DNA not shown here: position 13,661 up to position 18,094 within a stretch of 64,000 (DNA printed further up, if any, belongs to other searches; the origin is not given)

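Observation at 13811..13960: Unusual C-terminal sorting-like signal on the 1377-aa subtilase: PEPEPEP linker, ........, TM helix, RRRKED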

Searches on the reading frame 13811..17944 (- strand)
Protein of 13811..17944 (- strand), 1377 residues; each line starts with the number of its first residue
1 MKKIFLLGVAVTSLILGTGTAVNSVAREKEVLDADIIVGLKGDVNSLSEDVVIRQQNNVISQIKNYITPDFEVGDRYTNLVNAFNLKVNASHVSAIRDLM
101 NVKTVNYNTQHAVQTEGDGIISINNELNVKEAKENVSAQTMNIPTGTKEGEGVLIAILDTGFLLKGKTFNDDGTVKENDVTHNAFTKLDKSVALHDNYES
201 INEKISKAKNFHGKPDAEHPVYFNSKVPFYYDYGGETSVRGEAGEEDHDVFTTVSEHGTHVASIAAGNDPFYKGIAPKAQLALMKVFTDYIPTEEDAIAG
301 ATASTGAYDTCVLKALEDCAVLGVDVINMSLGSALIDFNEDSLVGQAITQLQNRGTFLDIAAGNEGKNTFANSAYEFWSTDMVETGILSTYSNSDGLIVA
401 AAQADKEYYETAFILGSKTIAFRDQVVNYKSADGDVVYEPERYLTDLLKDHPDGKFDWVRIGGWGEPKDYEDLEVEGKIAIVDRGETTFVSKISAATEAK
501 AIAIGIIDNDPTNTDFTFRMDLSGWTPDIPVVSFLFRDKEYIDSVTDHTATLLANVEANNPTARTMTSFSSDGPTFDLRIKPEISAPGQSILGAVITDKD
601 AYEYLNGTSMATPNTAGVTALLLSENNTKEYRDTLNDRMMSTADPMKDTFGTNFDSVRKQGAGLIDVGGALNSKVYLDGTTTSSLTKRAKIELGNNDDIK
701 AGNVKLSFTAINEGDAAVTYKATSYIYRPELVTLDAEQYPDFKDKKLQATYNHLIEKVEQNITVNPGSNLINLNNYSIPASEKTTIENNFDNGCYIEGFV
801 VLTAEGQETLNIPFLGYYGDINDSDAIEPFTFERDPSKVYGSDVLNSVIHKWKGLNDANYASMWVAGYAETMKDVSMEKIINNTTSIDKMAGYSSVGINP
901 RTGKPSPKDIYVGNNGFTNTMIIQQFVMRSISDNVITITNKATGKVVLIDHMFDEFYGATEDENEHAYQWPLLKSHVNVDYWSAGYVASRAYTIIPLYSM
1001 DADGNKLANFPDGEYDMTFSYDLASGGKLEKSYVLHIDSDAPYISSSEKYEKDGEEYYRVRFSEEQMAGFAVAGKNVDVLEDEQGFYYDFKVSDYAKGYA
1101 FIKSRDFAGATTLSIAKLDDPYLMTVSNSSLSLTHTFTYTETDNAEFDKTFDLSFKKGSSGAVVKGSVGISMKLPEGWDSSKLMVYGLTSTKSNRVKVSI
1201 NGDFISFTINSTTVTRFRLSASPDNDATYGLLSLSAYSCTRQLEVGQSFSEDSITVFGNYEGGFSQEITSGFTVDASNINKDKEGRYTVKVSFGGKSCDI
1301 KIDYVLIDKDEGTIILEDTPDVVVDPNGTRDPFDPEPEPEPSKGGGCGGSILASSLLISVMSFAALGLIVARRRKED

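Call 3: search_protein_families(library=ncbifam, proteins=[window:13811-17944:-], max_evalue=10)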
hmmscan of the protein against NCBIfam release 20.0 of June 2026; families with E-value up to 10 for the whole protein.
window:13811-17944:- (1377 aa): 4 families
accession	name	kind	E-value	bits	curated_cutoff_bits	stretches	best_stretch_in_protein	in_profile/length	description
NF040553.1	SGO_0316_fam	subfamily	1.9e-49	168.3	1400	2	80-829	215-903/1486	SGO_0316/SGO_0317 family LPXTG-anchored serine peptidase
TIGR03921.1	T7SS_mycosin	equivalog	7.1e-16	58.3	278.75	2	244-370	45-164/353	type VII secretion-associated serine protease mycosin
TIGR03895.1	protease_PatA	subfamily_domain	2.4e-08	33.2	421.05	2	584-674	140-228/606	PatA/PatG family cyanobactin maturation protease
NF049966.1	QH_SP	equivalog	1.2e-05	24.8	165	1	276-370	54-130/219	subtilisin-like serine protease QhpE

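Call 4: search_protein_families(library=pfam, proteins=[window:13811-17944:-], max_evalue=1)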
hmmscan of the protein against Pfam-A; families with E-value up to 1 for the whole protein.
window:13811-17944:- (1377 aa): 2 families
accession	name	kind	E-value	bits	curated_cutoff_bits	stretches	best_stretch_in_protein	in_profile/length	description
PF00082.27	Peptidase_S8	-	3.8e-37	128.6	21.8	1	150-663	1-288/288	Subtilase family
PF02225.27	PA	-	1.4e-08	35.2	23.9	1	466-516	14-63/95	PA domain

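Call 7: find_encoding_contigs(protein=window:13811-17944:-, flank=10000, max_places=6)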
Protein window:13811-17944:- (1377 aa): no gene with exactly this product is on record in the collection.

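Call 8: find_homologous_proteins(query=window:13811-17944:-, max_evalue=0.00001)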
Query window:13811-17944:- (1377 aa): 666 proteins with E <= 0.00001 among 8000 candidates; the best 120 are listed.
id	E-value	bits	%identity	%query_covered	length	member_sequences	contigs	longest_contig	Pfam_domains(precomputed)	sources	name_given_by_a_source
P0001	0.0e+0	3095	100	100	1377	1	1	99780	PF02225.28,PF00082.28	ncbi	-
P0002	0.0e+0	2142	71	100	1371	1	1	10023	PF06280.19,PF02225.28,PF00082.28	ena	-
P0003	0.0e+0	1908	61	100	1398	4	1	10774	PF02225.28,PF00082.28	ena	-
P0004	0.0e+0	1882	61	100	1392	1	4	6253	PF02225.28,PF00082.28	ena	-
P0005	0.0e+0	1873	62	100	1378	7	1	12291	PF02225.28,PF00082.28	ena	-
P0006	0.0e+0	1791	60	100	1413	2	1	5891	PF02225.28,PF07523.19,PF00082.28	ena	-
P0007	0.0e+0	1770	60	100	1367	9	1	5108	PF02225.28,PF07523.19,PF00082.28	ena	-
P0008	0.0e+0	1768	59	100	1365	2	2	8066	PF02225.28,PF07523.19,PF00082.28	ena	-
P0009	0.0e+0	1762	59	100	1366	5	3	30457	PF02225.28,PF07523.19,PF00082.28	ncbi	-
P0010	0.0e+0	1759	58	100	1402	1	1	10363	PF02225.28,PF00082.28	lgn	-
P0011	0.0e+0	1716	57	99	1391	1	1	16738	PF02225.28,PF07523.19,PF00082.28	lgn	-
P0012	0.0e+0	1617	56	100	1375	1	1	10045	PF02225.28,PF07523.19,PF00082.28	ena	-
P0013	0.0e+0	1606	55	100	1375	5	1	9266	PF02225.28,PF07523.19,PF00082.28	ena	-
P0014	0.0e+0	1480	53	96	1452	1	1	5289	PF02225.28,PF07523.19,PF00082.28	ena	-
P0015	0.0e+0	1436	56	87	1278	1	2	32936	PF02225.28,PF00082.28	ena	-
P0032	0.0e+0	1235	46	98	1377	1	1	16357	PF06280.19,PF02225.28,PF07523.19,PF00082.28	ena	-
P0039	0.0e+0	1138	47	89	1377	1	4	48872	PF00082.28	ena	-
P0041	0.0e+0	1131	45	99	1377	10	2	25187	PF09479.17,PF06280.19,PF00082.28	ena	-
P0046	0.0e+0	1111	47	85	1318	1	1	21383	PF02225.28,PF00082.28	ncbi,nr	ncbi:MAG: S8 family serine peptidase [Bacilli bacterium]|nr:S8 family serine peptidase [Bacilli bact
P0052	0.0e+0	1094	47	85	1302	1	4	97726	PF02225.28,PF00082.28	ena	-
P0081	1.4e-283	962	40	100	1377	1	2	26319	PF02225.28,PF07523.19,PF00082.28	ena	-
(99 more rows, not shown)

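Call 11: list_cluster_members(proteins=[P0001, P0009, P0046])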
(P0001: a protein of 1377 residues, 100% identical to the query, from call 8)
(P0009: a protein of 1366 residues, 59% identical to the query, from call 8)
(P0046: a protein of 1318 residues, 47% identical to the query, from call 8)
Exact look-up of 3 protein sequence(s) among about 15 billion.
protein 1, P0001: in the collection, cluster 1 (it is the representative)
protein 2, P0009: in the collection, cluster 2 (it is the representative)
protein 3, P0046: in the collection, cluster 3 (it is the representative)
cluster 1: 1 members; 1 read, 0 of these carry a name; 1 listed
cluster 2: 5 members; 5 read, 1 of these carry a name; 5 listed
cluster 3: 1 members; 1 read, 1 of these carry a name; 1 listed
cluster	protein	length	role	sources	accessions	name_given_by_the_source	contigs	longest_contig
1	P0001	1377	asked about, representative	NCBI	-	-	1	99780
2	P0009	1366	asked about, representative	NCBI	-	-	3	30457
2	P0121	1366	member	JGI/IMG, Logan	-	subtilisin family serine protease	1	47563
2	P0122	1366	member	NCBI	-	-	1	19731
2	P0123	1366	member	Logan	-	-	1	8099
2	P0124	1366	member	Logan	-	-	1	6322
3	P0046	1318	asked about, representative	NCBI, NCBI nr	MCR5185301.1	MAG: S8 family serine peptidase [Bacilli bacterium] | S8 family serine peptidase [Bacilli bacterium]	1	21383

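Call 12: find_encoding_contigs(protein=P0001, flank=10000, max_places=3)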
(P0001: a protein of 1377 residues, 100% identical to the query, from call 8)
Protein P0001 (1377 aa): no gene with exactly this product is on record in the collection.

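Call 51: find_encoding_contigs(protein=P0052, flank=10000, max_places=4)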
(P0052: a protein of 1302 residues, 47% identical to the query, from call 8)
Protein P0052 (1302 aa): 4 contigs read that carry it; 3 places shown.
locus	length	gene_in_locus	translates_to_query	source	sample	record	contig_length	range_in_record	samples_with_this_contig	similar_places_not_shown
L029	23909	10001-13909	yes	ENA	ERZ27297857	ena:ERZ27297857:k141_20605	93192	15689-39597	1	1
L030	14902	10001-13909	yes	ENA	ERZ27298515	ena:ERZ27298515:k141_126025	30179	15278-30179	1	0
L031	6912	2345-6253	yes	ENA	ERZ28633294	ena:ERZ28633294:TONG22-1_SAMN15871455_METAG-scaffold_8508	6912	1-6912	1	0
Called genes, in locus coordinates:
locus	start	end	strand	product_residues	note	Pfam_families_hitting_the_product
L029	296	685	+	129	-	-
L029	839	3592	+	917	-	PF00496:SBP_bac_5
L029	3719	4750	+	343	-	PF00528:BPD_transp_1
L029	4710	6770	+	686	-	PF12911:OppC_N, PF00528:BPD_transp_1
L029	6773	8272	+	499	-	PF00005:ABC_tran, PF13304:AAA_21 (weak), PF08352:oligo_HPY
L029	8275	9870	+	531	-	PF00005:ABC_tran, PF08352:oligo_HPY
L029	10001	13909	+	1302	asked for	PF00082:Peptidase_S8, PF02225:PA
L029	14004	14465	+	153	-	PF00293:NUDIX, PF14815:NUDIX_4 (weak)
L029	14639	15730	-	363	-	PF10974:DUF2804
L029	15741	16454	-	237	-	PF07947:YhhN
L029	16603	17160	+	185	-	-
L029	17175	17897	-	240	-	-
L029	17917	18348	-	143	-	PF24585:YunG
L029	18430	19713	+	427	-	PF06738:ThrE, PF12821:ThrE_2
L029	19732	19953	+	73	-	-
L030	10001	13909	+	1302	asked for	PF00082:Peptidase_S8, PF02225:PA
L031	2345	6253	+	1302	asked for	PF00082:Peptidase_S8, PF02225:PA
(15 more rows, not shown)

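Call 52: find_encoding_contigs(protein=P0002, flank=10000, max_places=3)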
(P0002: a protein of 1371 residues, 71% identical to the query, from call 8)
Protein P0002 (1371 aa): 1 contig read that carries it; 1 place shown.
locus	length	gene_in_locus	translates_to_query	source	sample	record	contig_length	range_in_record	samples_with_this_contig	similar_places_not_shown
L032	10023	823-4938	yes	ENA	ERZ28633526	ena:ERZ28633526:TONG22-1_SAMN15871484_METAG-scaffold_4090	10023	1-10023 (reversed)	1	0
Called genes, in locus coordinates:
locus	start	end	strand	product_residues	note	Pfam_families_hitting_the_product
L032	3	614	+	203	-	?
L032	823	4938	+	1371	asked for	PF00082:Peptidase_S8, PF02225:PA, PF06280:fn3_5 (weak)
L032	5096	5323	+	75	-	-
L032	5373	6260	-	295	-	PF00294:PfkB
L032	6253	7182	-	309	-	PF01156:IU_nuc_hydro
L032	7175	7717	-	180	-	PF03729:DUF308 (faint)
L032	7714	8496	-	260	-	PF02811:PHP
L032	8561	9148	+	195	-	-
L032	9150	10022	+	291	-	?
